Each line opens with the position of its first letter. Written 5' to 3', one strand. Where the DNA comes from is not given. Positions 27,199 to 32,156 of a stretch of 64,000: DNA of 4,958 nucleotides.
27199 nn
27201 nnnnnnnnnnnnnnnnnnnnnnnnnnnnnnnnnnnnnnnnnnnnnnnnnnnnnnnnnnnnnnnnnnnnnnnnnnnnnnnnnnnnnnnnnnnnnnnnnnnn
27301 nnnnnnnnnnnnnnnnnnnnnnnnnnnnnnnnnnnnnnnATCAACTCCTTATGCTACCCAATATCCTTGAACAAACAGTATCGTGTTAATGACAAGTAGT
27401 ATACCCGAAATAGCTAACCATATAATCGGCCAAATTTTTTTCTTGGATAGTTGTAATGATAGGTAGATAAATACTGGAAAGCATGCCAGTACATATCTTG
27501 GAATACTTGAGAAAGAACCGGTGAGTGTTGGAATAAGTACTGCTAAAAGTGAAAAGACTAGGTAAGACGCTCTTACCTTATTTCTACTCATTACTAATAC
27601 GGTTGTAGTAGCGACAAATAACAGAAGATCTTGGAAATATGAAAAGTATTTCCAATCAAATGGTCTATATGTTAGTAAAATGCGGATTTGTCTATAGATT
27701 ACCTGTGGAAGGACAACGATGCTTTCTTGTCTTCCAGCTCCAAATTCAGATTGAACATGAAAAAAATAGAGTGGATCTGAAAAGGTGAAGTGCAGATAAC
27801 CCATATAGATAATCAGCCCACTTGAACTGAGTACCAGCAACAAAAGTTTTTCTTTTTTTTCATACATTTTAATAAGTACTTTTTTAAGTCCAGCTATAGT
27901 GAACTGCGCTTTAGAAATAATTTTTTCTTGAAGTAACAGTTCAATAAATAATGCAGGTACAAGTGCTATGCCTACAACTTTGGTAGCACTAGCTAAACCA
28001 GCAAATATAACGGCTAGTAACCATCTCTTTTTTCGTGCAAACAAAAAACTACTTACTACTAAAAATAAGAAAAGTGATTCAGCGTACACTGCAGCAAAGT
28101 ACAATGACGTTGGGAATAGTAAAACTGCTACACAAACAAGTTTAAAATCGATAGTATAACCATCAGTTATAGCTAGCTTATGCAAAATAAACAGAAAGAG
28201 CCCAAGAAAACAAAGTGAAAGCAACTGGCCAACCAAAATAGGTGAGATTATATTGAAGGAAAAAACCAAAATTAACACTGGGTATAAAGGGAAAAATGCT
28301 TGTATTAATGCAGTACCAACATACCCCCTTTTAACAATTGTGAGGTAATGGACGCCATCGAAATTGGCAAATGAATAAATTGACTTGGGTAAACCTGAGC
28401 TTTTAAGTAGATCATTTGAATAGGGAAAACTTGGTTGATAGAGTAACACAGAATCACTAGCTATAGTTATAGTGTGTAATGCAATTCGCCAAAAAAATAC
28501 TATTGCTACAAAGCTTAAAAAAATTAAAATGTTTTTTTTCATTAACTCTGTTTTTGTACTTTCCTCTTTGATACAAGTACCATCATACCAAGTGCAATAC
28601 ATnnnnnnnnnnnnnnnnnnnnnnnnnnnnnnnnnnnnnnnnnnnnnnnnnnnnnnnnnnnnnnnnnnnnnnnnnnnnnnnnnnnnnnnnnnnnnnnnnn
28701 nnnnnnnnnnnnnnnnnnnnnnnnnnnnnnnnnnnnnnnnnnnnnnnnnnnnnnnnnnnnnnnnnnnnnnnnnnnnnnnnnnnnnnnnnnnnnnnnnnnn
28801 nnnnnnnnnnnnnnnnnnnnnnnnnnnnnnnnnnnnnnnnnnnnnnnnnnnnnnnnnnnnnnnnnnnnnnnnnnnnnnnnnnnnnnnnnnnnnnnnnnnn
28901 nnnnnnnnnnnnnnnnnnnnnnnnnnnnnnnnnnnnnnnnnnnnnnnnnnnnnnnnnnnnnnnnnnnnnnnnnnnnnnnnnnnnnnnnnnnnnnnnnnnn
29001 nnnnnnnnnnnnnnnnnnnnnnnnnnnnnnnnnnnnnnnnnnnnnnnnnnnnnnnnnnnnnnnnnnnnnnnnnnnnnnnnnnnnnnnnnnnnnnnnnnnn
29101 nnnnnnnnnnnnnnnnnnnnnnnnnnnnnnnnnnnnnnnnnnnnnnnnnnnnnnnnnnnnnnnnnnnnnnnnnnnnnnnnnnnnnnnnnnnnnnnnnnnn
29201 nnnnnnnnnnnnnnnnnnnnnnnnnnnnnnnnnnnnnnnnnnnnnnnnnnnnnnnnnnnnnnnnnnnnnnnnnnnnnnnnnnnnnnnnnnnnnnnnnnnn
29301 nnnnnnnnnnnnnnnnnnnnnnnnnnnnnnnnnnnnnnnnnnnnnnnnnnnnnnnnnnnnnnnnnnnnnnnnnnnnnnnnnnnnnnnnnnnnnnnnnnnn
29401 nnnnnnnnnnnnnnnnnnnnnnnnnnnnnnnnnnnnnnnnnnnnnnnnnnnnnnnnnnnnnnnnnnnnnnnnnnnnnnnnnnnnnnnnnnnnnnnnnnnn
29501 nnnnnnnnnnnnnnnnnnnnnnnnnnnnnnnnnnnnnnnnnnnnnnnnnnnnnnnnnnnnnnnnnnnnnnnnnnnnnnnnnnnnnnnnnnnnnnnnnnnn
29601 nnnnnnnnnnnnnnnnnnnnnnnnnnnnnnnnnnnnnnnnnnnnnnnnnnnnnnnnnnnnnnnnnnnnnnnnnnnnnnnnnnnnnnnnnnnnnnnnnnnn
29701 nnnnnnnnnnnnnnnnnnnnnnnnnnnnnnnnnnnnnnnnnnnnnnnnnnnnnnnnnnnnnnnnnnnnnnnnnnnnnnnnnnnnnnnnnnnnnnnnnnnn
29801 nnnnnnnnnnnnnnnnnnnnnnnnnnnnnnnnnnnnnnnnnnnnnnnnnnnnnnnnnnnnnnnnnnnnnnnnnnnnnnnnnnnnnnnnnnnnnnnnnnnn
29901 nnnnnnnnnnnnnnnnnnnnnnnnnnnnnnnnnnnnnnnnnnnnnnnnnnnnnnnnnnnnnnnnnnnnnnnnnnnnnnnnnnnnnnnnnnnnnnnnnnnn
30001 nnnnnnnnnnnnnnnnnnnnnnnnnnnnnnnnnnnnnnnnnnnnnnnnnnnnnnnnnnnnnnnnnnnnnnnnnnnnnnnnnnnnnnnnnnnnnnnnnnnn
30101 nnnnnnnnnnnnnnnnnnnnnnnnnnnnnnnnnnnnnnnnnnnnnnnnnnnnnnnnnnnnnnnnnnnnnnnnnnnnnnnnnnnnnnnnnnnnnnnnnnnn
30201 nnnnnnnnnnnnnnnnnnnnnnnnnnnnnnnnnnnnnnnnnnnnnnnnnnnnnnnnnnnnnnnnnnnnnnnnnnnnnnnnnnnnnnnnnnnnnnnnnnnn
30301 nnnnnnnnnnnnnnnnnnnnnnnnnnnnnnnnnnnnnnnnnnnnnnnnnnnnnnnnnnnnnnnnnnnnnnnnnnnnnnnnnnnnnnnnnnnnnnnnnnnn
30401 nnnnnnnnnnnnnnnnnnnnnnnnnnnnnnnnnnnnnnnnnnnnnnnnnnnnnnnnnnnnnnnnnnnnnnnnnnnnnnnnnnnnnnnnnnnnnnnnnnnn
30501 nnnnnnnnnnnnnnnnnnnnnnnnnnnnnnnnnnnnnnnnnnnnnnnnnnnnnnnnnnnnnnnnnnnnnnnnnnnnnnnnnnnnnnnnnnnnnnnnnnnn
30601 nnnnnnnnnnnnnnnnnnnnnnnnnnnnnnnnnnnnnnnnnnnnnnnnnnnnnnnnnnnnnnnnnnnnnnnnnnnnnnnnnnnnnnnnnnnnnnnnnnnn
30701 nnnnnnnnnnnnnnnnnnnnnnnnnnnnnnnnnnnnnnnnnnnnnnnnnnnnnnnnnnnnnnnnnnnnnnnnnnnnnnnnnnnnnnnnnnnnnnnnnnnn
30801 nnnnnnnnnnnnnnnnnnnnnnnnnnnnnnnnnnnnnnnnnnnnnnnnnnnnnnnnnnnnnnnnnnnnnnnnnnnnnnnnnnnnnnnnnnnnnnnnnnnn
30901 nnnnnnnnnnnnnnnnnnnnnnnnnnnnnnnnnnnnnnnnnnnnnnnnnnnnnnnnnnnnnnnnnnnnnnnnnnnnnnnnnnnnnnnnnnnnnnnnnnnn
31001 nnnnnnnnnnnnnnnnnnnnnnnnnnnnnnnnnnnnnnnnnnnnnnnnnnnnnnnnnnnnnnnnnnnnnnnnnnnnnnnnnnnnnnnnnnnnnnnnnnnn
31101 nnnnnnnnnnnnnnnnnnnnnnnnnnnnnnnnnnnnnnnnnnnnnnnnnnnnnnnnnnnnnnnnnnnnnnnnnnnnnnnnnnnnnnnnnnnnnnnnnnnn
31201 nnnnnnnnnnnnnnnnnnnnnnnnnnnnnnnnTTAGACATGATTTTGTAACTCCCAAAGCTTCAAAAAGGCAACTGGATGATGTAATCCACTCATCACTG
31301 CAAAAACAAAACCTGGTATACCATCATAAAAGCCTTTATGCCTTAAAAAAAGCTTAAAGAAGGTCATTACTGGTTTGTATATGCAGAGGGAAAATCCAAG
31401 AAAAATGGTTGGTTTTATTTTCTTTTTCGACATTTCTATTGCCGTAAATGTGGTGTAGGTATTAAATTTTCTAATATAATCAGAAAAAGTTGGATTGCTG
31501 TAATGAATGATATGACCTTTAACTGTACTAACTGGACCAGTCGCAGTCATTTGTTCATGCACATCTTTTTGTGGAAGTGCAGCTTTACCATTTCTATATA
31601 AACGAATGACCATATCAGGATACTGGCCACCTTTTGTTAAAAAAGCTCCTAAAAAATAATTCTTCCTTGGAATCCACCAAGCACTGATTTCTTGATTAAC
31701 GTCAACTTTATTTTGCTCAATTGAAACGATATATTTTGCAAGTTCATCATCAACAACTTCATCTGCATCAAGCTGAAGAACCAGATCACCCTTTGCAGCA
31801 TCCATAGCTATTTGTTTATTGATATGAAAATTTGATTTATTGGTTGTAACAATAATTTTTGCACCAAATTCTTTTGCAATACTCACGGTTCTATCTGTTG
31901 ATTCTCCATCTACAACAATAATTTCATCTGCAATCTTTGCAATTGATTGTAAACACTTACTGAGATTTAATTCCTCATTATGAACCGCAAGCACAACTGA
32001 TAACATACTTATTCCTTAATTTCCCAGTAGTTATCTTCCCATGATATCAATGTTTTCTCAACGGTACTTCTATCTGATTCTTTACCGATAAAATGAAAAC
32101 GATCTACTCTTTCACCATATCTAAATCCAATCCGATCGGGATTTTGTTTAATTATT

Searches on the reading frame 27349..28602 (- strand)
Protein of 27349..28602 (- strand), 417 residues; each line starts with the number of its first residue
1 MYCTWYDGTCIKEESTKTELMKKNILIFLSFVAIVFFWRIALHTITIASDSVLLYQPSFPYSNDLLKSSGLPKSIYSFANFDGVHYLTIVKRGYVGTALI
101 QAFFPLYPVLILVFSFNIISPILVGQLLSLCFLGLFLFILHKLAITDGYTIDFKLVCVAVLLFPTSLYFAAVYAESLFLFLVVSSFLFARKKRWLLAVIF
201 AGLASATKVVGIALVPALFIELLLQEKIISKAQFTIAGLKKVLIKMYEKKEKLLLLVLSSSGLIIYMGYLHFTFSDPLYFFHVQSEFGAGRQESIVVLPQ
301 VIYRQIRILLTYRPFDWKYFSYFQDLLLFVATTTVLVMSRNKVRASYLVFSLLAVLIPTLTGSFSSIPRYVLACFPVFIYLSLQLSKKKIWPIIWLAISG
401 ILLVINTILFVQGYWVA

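Call 9: search_protein_families(library=pfam, proteins=[window:27349-28602:-], max_evalue=0.001)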
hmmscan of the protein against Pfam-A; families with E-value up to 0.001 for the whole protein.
window:27349-28602:- (417 aa): 0 families

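Call 37: search_protein_families(library=ncbifam, proteins=[window:27349-28602:-], max_evalue=0.01)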
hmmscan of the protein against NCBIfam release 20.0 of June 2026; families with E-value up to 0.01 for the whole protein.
window:27349-28602:- (417 aa): 1 family
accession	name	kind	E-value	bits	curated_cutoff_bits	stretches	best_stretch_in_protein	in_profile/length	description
NF046093.1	AZOBR_p60025_fam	subfamily_domain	0.00029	20.2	150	1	105-235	95-224/232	AZOBR_p60025 family cell surface glycopolymer formation protein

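Call 43: search_protein_families(library=pfam, proteins=[window:27349-28602:-], max_evalue=1)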
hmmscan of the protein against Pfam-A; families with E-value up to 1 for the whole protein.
window:27349-28602:- (417 aa): 0 families

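Call 78: find_homologous_proteins(query=window:27349-28602:-, max_evalue=0.00001)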
Query window:27349-28602:- (417 aa): 1239 proteins with E <= 0.00001 among 8000 candidates; the best 120 are listed.
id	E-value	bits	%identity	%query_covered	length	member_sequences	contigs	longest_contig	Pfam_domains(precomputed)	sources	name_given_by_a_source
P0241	2.6e-244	829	100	95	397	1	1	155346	-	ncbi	-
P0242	2.4e-131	457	61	95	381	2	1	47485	-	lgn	-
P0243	4.0e-105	371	49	96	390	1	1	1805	-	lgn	-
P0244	7.8e-105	370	51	93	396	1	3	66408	PF04188.19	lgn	-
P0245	1.9e-104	368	49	95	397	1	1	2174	PF04188.19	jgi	-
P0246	6.8e-104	367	51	91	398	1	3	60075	-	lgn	-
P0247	1.5e-103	365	47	95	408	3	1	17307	-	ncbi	-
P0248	1.8e-103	365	48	94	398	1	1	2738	-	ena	-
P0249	2.3e-103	365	50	95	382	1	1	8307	-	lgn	-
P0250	7.6e-103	363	48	95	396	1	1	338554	PF04188.19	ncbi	-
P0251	4.3e-102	361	51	91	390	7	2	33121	-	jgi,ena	-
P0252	6.1e-102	360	49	93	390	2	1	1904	-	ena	-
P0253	6.1e-102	360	49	96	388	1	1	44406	-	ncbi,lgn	ncbi:MAG: hypothetical protein ABFQ62_00440 [Patescibacteria group bacterium]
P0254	8.8e-102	360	50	95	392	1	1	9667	PF04188.19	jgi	jgi:hypothetical protein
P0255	1.7e-101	359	49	95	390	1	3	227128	-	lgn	-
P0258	6.0e-101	357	48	96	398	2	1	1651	PF04188.19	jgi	-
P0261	9.7e-100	353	50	94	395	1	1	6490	PF04188.19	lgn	-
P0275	3.2e-97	345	48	93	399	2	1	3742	PF04188.19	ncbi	-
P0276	6.0e-97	344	48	89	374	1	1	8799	PF04188.19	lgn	-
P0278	1.6e-96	342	48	94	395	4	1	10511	PF04188.19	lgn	-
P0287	2.2e-95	339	45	96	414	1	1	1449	PF04188.19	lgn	-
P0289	2.6e-95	338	47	92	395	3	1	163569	PF04188.19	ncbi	-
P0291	4.0e-95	338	48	91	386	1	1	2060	PF04188.19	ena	-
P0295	5.5e-95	337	47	93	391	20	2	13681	PF04188.19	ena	-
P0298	3.2e-94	335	46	93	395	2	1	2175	PF04188.19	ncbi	-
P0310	5.0e-93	331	46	92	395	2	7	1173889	PF04188.19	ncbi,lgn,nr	ncbi:MAG: hypothetical protein BroJett025_05080 [Patescibacteria group bacterium]|nr:MAG: hypothetic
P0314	1.4e-92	329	46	92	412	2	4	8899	PF04188.19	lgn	-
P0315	1.5e-92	329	46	91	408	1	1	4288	PF04188.19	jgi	jgi:Gpi18-like mannosyltransferase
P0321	3.3e-92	328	44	95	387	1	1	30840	PF04188.19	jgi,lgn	jgi:Gpi18-like mannosyltransferase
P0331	7.7e-91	324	47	95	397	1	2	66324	PF04188.19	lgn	-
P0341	2.1e-90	322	46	88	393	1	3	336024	PF04188.19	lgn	-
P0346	3.7e-90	321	45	96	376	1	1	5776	PF04188.19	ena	-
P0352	1.1e-89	320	46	91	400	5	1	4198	PF04188.19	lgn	-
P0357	2.3e-89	319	47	91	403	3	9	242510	PF04188.19,PF13231.13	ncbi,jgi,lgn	jgi:hypothetical protein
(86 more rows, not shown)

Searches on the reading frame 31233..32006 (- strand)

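Call 9: search_protein_families(library=pfam, proteins=[window:31233-32006:-], max_evalue=0.001)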
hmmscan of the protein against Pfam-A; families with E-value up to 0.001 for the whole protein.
window:31233-32006:- (257 aa): 3 families
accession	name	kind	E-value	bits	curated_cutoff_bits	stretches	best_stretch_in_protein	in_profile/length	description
PF00535.33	Glycos_transf_2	-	1.3e-19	71.2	23.3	1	3-103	1-110/168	Glycosyl transferase family 2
PF13641.12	Glyco_tranf_2_3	-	7.1e-06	26.6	27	1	4-117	5-131/230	Glycosyltransferase like family 2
PF13704.12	Glyco_tranf_2_4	-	9.9e-06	26.4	27.5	1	9-85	1-84/98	Glycosyl transferase family 2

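Call 37: search_protein_families(library=ncbifam, proteins=[window:31233-32006:-], max_evalue=0.01)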
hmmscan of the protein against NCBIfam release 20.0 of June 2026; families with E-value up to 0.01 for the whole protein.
window:31233-32006:- (257 aa): 16 families
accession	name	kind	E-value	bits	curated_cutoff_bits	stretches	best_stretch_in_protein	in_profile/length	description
TIGR04283.1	glyco_like_mftF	equivalog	1.1e-12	48.1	182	1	2-97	1-97/221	TIGR04283 family arsenosugar biosynthesis glycosyltransferase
NF007482.0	PRK10073.1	equivalog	3.2e-10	39.5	423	1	2-111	8-125/334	glycosyltransferase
TIGR04195.1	S_glycosyl_SunS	equivalog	3.3e-08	32.8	350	1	7-91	64-150/421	SunS family peptide S-glycosyltransferase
NF010496.0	PRK13915.1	equivalog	1.5e-07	30.8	262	1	2-82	33-126/307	glucosyl-3-phosphoglycerate synthase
TIGR04182.1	glyco_TIGR04182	equivalog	1.7e-07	30.9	325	1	4-91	4-91/293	S-layer glycoprotein N-glycosyltransferase AglJ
NF041391.1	DPhHxTase_Halo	equivalog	2.9e-06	26.4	375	1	8-96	3-93/213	dolichyl-phosphate hexose transferase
TIGR03937.1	PgaC_IcaA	equivalog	1e-05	24.7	422.3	1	2-98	47-151/407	poly-beta-1,6-N-acetyl-D-glucosamine synthase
NF050050.1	ProtGlycPglI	equivalog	3.4e-05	23.3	500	1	2-94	4-106/306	GalNAc(5)-diNAcBac-PP-undecaprenol beta-1,3-glucosyltransferase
NF041394.1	GtaseAglG_Halo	equivalog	0.00022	20.6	440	1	15-119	18-131/304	glucosyl-dolichyl phosphate glucuronosyltransferase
NF038302.1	EPS_HpsE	equivalog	0.00022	20.3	300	1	4-94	5-108/307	hormogonium polysaccharide biosynthesis glycosyltransferase HpsE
NF053739.1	GlytfEpsEBac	equivalog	0.00023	20.3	450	1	2-93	3-104/265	glycosyltransferase EpsE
NF047683.1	TeichurnBiosyTuaG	equivalog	0.0023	17.6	400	1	2-99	8-114/252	teichuronic acid biosynthesis protein TuaG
NF041875.1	EPS_EpsD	equivalog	0.0027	17.2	370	1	2-89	1-96/325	exopolysaccharide biosynthesis glycosyltransferase EpsD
NF058614.1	PPMAGASynPpgS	equivalog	0.0048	16.3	370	1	4-53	4-53/226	polyprenyl-phospho-N-acetylgalactosaminyl synthase PpgS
TIGR03965.1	mycofact_glyco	equivalog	0.0083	15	280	0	3-82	77-164/467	mycofactocin biosynthesis glycosyltransferase MftF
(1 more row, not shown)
